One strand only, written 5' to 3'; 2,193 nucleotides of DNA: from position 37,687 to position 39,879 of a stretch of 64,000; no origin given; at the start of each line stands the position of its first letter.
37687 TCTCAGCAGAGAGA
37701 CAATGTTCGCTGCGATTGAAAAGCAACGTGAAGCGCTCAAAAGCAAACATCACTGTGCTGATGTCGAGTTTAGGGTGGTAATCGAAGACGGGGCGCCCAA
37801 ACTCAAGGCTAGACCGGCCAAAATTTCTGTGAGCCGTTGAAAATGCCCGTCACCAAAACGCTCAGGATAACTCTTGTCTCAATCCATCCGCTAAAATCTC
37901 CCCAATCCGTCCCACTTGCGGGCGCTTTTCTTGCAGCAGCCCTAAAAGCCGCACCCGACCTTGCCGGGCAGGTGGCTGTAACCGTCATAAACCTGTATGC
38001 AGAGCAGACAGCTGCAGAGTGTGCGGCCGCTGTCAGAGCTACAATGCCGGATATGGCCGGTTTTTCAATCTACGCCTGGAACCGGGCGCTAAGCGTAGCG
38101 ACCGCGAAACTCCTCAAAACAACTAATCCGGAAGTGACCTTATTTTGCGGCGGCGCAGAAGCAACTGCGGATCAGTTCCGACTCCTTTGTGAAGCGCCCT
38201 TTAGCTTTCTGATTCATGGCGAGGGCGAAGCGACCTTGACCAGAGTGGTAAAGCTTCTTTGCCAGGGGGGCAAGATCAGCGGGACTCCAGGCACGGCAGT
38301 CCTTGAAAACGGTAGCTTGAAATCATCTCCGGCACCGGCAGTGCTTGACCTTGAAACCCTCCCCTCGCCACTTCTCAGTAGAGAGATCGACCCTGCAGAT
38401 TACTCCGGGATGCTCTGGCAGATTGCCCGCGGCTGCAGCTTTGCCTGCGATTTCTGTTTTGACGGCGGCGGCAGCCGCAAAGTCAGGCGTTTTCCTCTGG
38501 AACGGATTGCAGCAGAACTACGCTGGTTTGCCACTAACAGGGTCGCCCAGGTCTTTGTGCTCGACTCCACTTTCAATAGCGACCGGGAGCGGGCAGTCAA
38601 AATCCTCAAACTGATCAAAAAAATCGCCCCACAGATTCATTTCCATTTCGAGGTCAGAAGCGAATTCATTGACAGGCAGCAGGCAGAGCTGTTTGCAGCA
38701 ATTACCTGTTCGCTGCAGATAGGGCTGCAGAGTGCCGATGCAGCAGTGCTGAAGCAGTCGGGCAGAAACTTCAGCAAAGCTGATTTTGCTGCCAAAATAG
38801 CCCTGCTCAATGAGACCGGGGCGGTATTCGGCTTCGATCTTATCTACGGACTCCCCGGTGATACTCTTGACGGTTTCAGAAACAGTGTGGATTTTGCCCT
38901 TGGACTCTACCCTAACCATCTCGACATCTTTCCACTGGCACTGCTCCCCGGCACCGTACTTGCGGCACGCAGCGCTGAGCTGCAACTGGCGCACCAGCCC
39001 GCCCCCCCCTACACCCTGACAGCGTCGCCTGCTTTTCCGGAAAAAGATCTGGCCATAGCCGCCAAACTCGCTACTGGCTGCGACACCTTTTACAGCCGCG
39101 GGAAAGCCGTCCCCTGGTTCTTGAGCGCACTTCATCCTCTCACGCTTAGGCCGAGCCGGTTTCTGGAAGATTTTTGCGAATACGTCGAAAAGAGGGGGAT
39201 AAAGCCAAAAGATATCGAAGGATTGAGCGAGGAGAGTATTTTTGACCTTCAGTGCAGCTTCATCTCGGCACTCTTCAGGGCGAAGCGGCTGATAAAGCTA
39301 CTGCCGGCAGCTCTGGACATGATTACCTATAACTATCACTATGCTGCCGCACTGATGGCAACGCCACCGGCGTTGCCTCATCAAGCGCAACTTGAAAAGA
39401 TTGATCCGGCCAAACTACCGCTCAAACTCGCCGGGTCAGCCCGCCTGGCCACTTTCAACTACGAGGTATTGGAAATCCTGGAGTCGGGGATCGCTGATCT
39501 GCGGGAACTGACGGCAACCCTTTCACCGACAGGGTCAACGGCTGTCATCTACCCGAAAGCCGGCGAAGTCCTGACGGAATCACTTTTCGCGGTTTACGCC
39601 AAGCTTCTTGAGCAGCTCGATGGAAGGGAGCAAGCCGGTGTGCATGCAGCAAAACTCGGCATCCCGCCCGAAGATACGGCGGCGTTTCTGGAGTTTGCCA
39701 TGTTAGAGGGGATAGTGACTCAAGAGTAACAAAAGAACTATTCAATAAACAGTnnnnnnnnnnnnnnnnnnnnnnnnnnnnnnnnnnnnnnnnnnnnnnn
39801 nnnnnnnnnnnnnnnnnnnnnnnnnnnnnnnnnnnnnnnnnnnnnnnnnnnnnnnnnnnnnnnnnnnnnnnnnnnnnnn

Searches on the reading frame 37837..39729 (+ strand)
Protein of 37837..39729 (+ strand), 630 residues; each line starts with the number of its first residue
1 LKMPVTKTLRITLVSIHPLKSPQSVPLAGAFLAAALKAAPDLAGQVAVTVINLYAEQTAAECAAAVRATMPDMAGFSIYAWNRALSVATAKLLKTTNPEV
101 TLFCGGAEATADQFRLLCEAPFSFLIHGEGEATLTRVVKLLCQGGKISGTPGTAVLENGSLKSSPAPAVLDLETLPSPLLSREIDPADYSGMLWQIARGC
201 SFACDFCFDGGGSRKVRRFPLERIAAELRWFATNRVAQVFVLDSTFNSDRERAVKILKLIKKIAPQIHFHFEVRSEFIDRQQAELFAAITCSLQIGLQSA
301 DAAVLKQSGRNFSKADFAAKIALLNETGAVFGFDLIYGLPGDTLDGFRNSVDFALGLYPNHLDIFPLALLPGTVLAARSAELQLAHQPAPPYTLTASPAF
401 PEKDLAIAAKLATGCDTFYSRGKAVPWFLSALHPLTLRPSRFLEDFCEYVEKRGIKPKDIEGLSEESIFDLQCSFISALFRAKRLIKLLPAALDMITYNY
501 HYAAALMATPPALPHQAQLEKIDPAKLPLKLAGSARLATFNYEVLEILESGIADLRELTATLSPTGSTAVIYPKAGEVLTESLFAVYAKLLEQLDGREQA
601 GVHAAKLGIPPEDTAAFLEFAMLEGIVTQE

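Call 66: search_protein_families(library=pfam, proteins=[window:37837-39729:+], max_evalue=0.00001)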
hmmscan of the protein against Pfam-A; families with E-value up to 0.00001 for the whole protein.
window:37837-39729:+ (630 aa): 2 families
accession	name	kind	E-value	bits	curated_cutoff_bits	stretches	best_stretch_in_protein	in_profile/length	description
PF04055.27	Radical_SAM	-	1.3e-17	65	29.5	1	196-354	3-166/166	Radical SAM superfamily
PF02310.24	B12-binding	-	2.8e-12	47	32.1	1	32-137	20-120/121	B12 binding domain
